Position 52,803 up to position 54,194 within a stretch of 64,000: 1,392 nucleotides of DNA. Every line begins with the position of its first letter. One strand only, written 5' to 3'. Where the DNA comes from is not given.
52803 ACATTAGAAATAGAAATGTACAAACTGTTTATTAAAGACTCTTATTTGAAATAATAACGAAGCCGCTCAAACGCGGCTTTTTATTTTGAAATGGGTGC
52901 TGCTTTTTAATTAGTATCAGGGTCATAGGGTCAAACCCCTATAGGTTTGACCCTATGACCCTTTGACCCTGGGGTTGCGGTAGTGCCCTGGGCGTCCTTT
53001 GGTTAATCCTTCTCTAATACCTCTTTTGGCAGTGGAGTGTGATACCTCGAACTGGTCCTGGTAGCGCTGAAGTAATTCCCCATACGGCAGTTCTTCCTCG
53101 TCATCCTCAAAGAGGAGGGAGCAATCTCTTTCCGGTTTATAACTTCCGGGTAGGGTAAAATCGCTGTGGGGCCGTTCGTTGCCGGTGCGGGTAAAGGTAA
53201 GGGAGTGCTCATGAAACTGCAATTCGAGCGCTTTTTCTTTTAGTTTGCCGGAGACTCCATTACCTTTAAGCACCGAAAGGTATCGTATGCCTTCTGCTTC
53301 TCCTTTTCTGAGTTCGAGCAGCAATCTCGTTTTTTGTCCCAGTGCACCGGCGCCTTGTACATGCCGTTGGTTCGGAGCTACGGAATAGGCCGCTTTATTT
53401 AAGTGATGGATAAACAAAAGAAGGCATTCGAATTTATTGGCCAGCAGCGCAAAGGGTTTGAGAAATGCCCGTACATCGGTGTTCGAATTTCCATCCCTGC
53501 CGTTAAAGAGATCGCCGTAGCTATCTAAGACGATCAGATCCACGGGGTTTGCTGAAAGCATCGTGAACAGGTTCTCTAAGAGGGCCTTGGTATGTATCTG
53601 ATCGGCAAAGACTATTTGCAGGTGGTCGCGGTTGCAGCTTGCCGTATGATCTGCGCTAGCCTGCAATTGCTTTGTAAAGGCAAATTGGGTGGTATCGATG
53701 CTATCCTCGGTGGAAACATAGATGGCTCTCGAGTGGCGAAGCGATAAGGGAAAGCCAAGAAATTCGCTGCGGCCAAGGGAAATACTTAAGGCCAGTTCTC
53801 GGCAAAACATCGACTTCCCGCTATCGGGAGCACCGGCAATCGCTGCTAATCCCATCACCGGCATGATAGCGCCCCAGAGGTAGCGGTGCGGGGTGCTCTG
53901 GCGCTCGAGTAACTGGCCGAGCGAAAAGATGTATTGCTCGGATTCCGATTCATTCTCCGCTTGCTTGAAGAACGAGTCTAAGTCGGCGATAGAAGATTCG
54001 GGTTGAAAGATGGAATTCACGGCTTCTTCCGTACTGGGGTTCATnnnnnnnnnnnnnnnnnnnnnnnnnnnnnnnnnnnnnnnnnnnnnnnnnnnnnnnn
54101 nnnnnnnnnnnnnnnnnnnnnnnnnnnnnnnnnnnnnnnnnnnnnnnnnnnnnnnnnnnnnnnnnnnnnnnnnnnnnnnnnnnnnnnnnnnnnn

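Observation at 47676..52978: Two ~65-bp direct repeats, each containing a GGGTCA-based palindrome, exactly bracket the three-gene glycan cassette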

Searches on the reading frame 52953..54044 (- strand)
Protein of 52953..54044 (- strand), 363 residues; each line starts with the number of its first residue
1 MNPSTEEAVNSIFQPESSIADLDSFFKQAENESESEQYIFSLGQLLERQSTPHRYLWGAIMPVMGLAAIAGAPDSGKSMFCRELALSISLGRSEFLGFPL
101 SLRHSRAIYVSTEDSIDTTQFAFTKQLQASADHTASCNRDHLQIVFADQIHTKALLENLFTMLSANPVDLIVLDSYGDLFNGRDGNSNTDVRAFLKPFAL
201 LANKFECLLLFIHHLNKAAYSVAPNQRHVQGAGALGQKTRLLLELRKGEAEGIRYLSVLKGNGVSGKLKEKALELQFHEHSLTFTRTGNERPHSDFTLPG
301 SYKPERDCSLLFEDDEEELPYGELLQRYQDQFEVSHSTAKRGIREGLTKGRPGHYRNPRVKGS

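Call 9: search_protein_families(library=pfam, proteins=[window:52953-54044:-])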
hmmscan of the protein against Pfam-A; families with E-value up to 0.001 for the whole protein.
window:52953-54044:- (363 aa): 1 family
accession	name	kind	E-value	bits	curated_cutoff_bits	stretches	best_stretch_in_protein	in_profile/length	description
PF13481.12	AAA_25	-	4.8e-25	88.8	27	1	46-218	15-193/195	AAA domain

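Call 13: find_encoding_contigs(protein=window:52953-54044:-, flank=10000, max_places=10)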
Protein window:52953-54044:- (363 aa): no gene with exactly this product is on record in the collection.

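Call 34: find_homologous_proteins(query=window:52953-54044:-, max_evalue=1e-10)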
Query window:52953-54044:- (363 aa): 15 proteins with E <= 1e-10 among 4939 candidates.
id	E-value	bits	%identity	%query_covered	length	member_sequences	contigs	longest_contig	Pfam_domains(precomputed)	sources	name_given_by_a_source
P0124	7.8e-241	816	100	100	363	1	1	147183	PF13481.13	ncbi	-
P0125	4.7e-103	363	49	97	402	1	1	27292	PF06745.20,PF13481.13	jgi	jgi:archaellum biogenesis ATPase FlaH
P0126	1.3e-101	359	55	84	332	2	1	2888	PF13481.13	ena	-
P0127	2.0e-99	351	49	97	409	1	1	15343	PF13481.13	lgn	-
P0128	2.6e-97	344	49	98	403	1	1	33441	PF13481.13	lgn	-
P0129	7.5e-71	257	44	88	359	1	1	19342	PF13481.13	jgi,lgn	-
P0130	1.2e-48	184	36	81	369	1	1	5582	PF13481.13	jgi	jgi:RecA/RadA recombinase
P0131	2.9e-41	160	35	75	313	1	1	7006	PF13384.13,PF01381.29,PF13481.13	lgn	-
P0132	2.1e-40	157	38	70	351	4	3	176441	PF13481.13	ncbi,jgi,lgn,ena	jgi:RecA-family ATPase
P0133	5.6e-37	146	32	74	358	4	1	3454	PF13481.13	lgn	-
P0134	8.0e-37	146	33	85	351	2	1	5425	PF13481.13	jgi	-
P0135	1.8e-34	138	36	67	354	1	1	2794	PF13481.13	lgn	-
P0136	2.9e-33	134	35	68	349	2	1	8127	PF06745.20,PF13481.13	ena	-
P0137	1.1e-31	129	33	66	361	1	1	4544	PF06745.20,PF13481.13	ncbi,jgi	jgi:RecA-family ATPase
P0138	4.1e-31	127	34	66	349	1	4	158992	PF13481.13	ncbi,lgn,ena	-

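Call 35: find_encoding_contigs(protein=P0125, flank=10000, max_places=3)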
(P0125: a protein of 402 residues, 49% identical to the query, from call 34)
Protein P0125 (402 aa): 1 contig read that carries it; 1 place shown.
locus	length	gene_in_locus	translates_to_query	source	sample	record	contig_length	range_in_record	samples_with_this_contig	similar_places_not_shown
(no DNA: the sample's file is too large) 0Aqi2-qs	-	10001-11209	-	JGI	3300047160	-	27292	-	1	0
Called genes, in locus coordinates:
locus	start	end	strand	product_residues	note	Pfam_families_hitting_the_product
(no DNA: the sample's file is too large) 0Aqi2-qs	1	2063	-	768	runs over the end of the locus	PF09250:Prim-Pol, PF08706:D5_N, PF19263:DUF5906, PF03288:Pox_D5 (weak)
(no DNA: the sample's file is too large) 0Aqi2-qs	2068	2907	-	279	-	-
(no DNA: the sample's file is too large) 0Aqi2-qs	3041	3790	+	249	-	-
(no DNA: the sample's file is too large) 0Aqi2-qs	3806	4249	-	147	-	-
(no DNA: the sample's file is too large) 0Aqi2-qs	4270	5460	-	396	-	PF00589:Phage_integrase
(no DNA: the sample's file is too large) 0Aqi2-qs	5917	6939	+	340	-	PF17293:Arm-DNA-bind_5, PF13102:Phage_int_SAM_5, PF00589:Phage_integrase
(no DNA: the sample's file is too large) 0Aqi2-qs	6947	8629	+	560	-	-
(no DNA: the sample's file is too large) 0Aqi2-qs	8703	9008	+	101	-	PF12728:HTH_17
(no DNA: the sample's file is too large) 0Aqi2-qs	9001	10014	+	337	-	PF19898:DUF6371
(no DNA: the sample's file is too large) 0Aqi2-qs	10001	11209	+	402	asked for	PF13481:AAA_25, PF06745:ATPase (weak)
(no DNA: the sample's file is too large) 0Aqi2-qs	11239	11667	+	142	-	-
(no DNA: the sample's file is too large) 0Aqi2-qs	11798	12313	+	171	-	-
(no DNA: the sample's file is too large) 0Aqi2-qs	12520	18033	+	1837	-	-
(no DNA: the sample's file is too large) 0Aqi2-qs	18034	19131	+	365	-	-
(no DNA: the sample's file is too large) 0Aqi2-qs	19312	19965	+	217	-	-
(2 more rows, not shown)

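Call 36: find_encoding_contigs(protein=P0128, flank=10000, max_places=3)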
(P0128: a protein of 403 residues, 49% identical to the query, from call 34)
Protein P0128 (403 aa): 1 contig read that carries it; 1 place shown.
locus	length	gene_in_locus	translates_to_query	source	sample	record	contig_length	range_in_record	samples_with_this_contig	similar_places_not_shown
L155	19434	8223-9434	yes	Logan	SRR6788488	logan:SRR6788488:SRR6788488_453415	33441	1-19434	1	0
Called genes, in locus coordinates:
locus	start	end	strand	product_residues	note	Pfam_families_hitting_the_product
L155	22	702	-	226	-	-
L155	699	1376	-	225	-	PF04542:Sigma70_r2, PF08281:Sigma70_r4_2, PF04545:Sigma70_r4 (weak)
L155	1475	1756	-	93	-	-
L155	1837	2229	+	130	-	PF04993:TfoX_N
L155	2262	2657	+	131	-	PF07366:SnoaL, PF12680:SnoaL_2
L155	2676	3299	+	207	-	PF18899:DUF5655, PF08818:DUF1801, PF13376:OmdA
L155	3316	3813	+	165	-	-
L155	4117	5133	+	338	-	PF17293:Arm-DNA-bind_5, PF13102:Phage_int_SAM_5, PF00589:Phage_integrase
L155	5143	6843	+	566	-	-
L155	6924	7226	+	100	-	PF12728:HTH_17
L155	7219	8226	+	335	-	PF19898:DUF6371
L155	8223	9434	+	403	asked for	PF13481:AAA_25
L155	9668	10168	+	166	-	-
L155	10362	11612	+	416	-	PF01555:N6_N4_Mtase, PF01170:UPF0020, PF02086:MethyltransfD12 (weak)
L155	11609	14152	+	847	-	PF00069:Pkinase, PF07714:PK_Tyr_Ser-Thr (weak), PF24389:ORC-CDC6-like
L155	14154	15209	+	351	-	-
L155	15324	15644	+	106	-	-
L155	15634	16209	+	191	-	-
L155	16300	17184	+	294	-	-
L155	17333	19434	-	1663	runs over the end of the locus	-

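Call 44: find_related_loci(query=window:52953-54044:-, collection=viral_contigs, flank=10000)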
Query window:52953-54044:- (363 aa) in viral_contigs; peptide patterns used: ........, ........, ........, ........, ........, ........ (x = any residue, [..] = any of these).
23 stretches matched a pattern; 1 encode a relative of the query (tblastn E <= 1e-3); 1 distinct loci.
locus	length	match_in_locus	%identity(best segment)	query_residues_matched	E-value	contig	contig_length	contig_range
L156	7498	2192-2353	45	54-101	4e-6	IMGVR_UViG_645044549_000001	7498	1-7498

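Call 45: find_encoding_contigs(protein=P0126, flank=10000, max_places=3)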
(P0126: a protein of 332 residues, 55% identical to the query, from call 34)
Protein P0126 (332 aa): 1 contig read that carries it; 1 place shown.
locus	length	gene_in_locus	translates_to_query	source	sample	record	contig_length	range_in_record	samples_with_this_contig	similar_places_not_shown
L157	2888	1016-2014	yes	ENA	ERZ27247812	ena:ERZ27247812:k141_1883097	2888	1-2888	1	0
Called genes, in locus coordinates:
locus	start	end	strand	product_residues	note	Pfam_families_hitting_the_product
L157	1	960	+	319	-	?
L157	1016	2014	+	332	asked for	PF13481:AAA_25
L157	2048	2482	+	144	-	-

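Call 46: find_encoding_contigs(protein=P0127, flank=10000, max_places=3)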
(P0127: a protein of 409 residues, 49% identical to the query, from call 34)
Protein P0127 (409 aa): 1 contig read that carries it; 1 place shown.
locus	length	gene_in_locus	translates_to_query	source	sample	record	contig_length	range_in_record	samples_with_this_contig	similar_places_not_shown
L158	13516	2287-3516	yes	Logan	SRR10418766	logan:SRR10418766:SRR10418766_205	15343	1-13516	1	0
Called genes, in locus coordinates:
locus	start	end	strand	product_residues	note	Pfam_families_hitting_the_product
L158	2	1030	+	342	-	?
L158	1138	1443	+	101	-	PF12728:HTH_17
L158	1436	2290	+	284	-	PF19898:DUF6371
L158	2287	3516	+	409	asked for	PF13481:AAA_25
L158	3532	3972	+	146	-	-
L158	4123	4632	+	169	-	-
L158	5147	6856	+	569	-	PF12161:HsdM_N, PF02384:N6_Mtase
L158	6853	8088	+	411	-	PF01420:Methylase_S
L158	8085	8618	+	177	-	PF07799:DUF1643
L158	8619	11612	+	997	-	PF04313:HSDR_N, PF00270:DEAD (weak), PF04851:ResIII, PF18766:SWI2_SNF2, PF22679:T1R_D3-like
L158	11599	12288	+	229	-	-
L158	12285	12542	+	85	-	-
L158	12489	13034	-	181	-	-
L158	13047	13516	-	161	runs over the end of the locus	PF13274:SocA_Panacea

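Call 66: search_dna_similar(query=window:52953-54044:-, collection=plasmids, mode=protein, max_rows=25)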
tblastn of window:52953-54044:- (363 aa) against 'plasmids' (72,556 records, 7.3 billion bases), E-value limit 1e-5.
Records with a match: 2; places in all: 3; records where one place covers at least 80% of the query: 0.
Best place of each record, by identity: <60% 2.
By first word of the organism name: Streptomyces 1; Subdoligranulum 1.
By predicted mobility (MOB-suite, as given by PLSDB): non-mobilizable 2.
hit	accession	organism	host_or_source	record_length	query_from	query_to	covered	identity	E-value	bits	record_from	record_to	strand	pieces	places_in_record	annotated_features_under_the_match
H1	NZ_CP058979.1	Streptomyces sp. NEAU-sy36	whole organism,maize rhizosphere soil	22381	52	251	55%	27.9%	2e-6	57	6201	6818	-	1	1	AAA family ATPase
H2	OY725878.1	Subdoligranulum variabile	-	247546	49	280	64%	23.4%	7e-7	59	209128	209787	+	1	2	record has no annotation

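Call 67: search_dna_similar(query=window:52953-54044:-, collection=phages, mode=protein, max_rows=25)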
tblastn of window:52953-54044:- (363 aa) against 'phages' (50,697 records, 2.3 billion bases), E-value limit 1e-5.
Records with a match: 9; places in all: 9; records where one place covers at least 80% of the query: 0.
Best place of each record, by identity: <60% 9.
By first word of the organism name: Microbacterium 7; Bacteriophage 2.
By host as written in the record: Microbacterium foliorum NRRL B-24224 5; - 2; Microbacterium paraoxydans NRRL B-14843 1; Microbacterium foliorum NRRL B-24224 SEA 1.
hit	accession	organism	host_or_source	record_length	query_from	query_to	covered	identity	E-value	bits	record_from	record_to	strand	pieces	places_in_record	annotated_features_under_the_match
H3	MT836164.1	Bacteriophage sp.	human fecal samples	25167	9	218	58%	27.5%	2e-6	56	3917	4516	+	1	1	record has no annotation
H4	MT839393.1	Bacteriophage sp.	human fecal samples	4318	26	235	58%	25.5%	5e-7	57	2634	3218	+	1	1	record has no annotation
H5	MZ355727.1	Microbacterium phage WilliamStrong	Microbacterium paraoxydans NRRL B-14843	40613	14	245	64%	22.0%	7e-7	57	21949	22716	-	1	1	32: DNA recombinase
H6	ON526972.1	Microbacterium phage Juanyo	Microbacterium foliorum NRRL B-24224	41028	51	245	54%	24.9%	4e-6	55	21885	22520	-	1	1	31: RecA-like DNA recombinase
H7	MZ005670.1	Microbacterium phage Mandalorian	Microbacterium foliorum NRRL B-24224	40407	51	251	55%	23.8%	2e-7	59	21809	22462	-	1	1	30: RecA-like DNA recombinase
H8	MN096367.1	Microbacterium phage Nucci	Microbacterium foliorum NRRL B-24224 SEA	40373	51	251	55%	23.8%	3e-7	59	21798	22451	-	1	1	30: hypothetical protein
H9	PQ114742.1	Microbacterium phage Carostasia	Microbacterium foliorum NRRL B-24224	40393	51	251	55%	23.8%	3e-7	59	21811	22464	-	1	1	30: DNA primase/helicase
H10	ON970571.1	Microbacterium phage Quartz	Microbacterium foliorum NRRL B-24224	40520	51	251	55%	23.8%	3e-7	58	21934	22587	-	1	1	31: DNA primase/helicase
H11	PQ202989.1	Microbacterium phage Acosta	Microbacterium foliorum NRRL B-24224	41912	52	251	55%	21.1%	1e-6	56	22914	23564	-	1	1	35: RecA-like DNA recombinase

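Call 72: search_solved_structures(query=P0128, max_evalue=0.01)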
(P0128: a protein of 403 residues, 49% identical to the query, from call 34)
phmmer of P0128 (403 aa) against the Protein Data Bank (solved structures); distinct sequences matched with E-value up to 0.01: 0.

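Call 73: search_protein_families(library=phrogs, proteins=[window:52953-54044:-, P0128])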
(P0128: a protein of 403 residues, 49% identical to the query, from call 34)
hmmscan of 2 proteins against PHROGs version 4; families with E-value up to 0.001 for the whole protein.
window:52953-54044:- (363 aa): 13 families
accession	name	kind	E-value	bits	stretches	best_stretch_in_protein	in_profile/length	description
phrog_3123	-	unknown function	3.8e-17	63.1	1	28-235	305-526/583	-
phrog_239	-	DNA, RNA and nucleotide metabolism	7.5e-14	52.6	1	68-321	362-640/801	DNA primase/helicase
phrog_906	-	DNA, RNA and nucleotide metabolism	1.8e-12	47.9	1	51-235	514-686/872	DNA polymerase/primase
phrog_2850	-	unknown function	4.9e-12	46.5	1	28-276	124-361/465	-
phrog_1284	-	unknown function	1.4e-10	42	1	57-238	28-209/306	-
phrog_25693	-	unknown function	5.3e-10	39.5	1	66-245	52-238/405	-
phrog_2597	-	DNA, RNA and nucleotide metabolism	9.5e-09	35.3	1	69-245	372-544/747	DNA primase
phrog_19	-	DNA, RNA and nucleotide metabolism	8.8e-06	25.8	1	66-261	355-558/621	DnaB-like replicative helicase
phrog_5482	-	unknown function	2.2e-05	24.4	0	166-242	162-243/341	-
phrog_10729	-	DNA, RNA and nucleotide metabolism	0.0001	21.7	1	64-260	403-592/722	DNA polymerase/primase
phrog_6012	-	DNA, RNA and nucleotide metabolism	0.0002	21.7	1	53-218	133-296/447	DNA helicase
phrog_243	-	DNA, RNA and nucleotide metabolism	0.00025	21.1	1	65-250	36-227/273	DnaB-like replicative helicase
phrog_13004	-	unknown function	0.00026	20.9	1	29-195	97-265/363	-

P0128 (403 aa): 10 families
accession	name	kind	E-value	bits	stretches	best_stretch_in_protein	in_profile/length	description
phrog_239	-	DNA, RNA and nucleotide metabolism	1.5e-16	61.5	1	63-385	360-651/801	DNA primase/helicase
phrog_3123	-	unknown function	2.7e-15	56.9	1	48-259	328-554/583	-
phrog_906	-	DNA, RNA and nucleotide metabolism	1.4e-14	54.8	1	56-250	522-705/872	DNA polymerase/primase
phrog_25693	-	unknown function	7.6e-10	39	1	47-248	36-245/405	-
phrog_2597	-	DNA, RNA and nucleotide metabolism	1.7e-09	37.7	1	56-248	362-551/747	DNA primase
phrog_1284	-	unknown function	2.1e-09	38.2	1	57-259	31-239/306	-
phrog_19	-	DNA, RNA and nucleotide metabolism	8.2e-09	35.8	1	59-293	351-589/621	DnaB-like replicative helicase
phrog_2850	-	unknown function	3.1e-07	30.7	1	60-245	157-335/465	-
phrog_97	-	other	7.3e-05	23.1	1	62-211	74-222/506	UvsX-like recombinase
phrog_6012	-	DNA, RNA and nucleotide metabolism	0.00039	20.7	1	53-217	136-299/447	DNA helicase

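Call 79: predict_structure(alignment_id=A3)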
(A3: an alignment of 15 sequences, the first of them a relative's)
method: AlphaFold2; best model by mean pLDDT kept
length: 363 residues; sequences in the alignment: 15
mean_pLDDT: 80.1   pTM: 0.67
mean pLDDT of the five models: 80.1, 79.4, 79.0, 78.3, 78.0
residues with pLDDT >= 90: 162; 70-90: 115; 50-70: 37; < 50: 49
segments of 3 or more residues with pLDDT < 50: 1-18, 25-35, 217-220, 222-228, 299-304
pLDDT, mean of each block of 10 residues (from residue 1): 34 44 47 56 76 83 93 90 95 93 95 90 91 60 87 91 95 88 66 90 95 68 49 79 90 92 86 95 94 71 65 90 93 85 88 89 48
secondary structure, 60 per line:
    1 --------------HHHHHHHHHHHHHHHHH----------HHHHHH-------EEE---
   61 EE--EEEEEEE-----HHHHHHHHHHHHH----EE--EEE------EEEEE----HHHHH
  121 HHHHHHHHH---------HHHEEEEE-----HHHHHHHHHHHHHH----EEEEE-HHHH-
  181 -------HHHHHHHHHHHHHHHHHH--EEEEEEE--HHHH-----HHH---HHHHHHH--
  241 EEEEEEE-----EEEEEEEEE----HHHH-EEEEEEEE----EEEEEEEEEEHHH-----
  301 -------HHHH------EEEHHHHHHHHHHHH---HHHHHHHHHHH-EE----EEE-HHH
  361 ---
elements in order: H15-31 H42-47 E55-57 E65-71 H77-89 E98-100 E107-111 H116-129 E142-146 H152-165 E170-174 H176-179 H188-205 E208-214 H217-220 H232-238 E241-247 E253-261 H266-269 E271-278 E283-292 H308-311 E318-320 H321-332 H336-346 E354-356

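Call 81: fold_search(model_id=the predicted structure, library=pdb)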
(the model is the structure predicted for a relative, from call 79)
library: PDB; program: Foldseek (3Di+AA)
matches with E <= 10: 1512; with E <= 0.001: 630
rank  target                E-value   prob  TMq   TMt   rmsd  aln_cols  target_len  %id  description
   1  7t22_A                2.3e-12  1.00  0.54  0.45   8.7       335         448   12  E. coli DnaB bound to three DnaG C-terminal domains, ssDNA, ADP and AlF4 (released 2023-01-18)
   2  4esv_C                7.7e-12  1.00  0.47  0.40  10.6       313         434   13  A New Twist on the Translocation Mechanism of Helicases from the Structure of DnaB with its Substrates (released 2012-10-24)
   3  2r6a_A                9.8e-12  1.00  0.50  0.44  11.2       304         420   12  Crystal Form BH1 (released 2007-11-06)
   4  9q25_G                1.1e-11  1.00  0.49  0.58  11.8       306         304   14  DX2-CX3-RAD51 in the closed state (released 2026-03-04)
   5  9q23_G                1.4e-11  1.00  0.52  0.59  11.4       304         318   16  DX2-CX3-RAD51 structure in the intermediate state (released 2026-03-04)
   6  4esv_B                1.6e-11  1.00  0.48  0.41  10.7       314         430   13  A New Twist on the Translocation Mechanism of Helicases from the Structure of DnaB with its Substrates (released 2012-10-24)
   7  4esv_A                2.2e-11  1.00  0.48  0.42   9.2       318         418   12  A New Twist on the Translocation Mechanism of Helicases from the Structure of DnaB with its Substrates (released 2012-10-24)
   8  9q29_G                2.9e-11  1.00  0.51  0.59  11.7       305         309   15  DX2-CX3 structure capping RAD51 filament (released 2026-03-04)
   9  9d4n_A                3.3e-11  1.00  0.50  0.57   6.7       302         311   16  The cryo-EM structure of the yeast Dmc1 filament bound to ssDNA in the presence of ATP (released 2025-01-22)
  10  2q6t_C                3.7e-11  1.00  0.48  0.43  11.0       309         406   16  Crystal structure of the Thermus aquaticus DnaB monomer (released 2007-07-24)
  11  9oa1_B                4.2e-11  1.00  0.54  0.44   7.9       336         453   10  Ecoli DnaB helicase and Phage Lambda loader P with ADP-Mg in a 6:5 stoichiometry ratio. (released 2025-07-16)
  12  9svx_I                5.7e-11  1.00  0.51  0.59   5.7       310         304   14  XRCC3-RAD51C-RAD51D-XRCC2 (XRCC3 complex) capping a RAD51 filament on single stranded DNA (released 2025-11-26)
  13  4esv_D                5.7e-11  1.00  0.48  0.41  10.5       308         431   13  A New Twist on the Translocation Mechanism of Helicases from the Structure of DnaB with its Substrates (released 2012-10-24)
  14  3ew9                  6.1e-11  1.00  0.49  0.56   4.5       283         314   13  RADA recombinase from METHANOCOCCUS MARIPALUDIS in complex with AMPPNP and potassium ions (released 2009-05-05)
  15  2r6e_A                6.4e-11  1.00  0.48  0.46  11.7       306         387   14  Crystal Form B2 (released 2007-11-06)
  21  1nlf_A                8.7e-11  1.00  0.50  0.69   4.9       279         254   16  Crystal Structure of DNA Helicase RepA in complex with sulfate at 1.95 A resolution (released 2003-04-29)
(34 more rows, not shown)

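Call 93: search_protein_families(library=pfam, proteins=[L155:5143-6843:+, L155:9668-10168:+])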
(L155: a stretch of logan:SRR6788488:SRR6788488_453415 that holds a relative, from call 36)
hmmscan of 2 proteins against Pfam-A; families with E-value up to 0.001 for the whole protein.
L155:5143-6843:+ (566 aa): 0 families

L155:9668-10168:+ (166 aa): 0 families
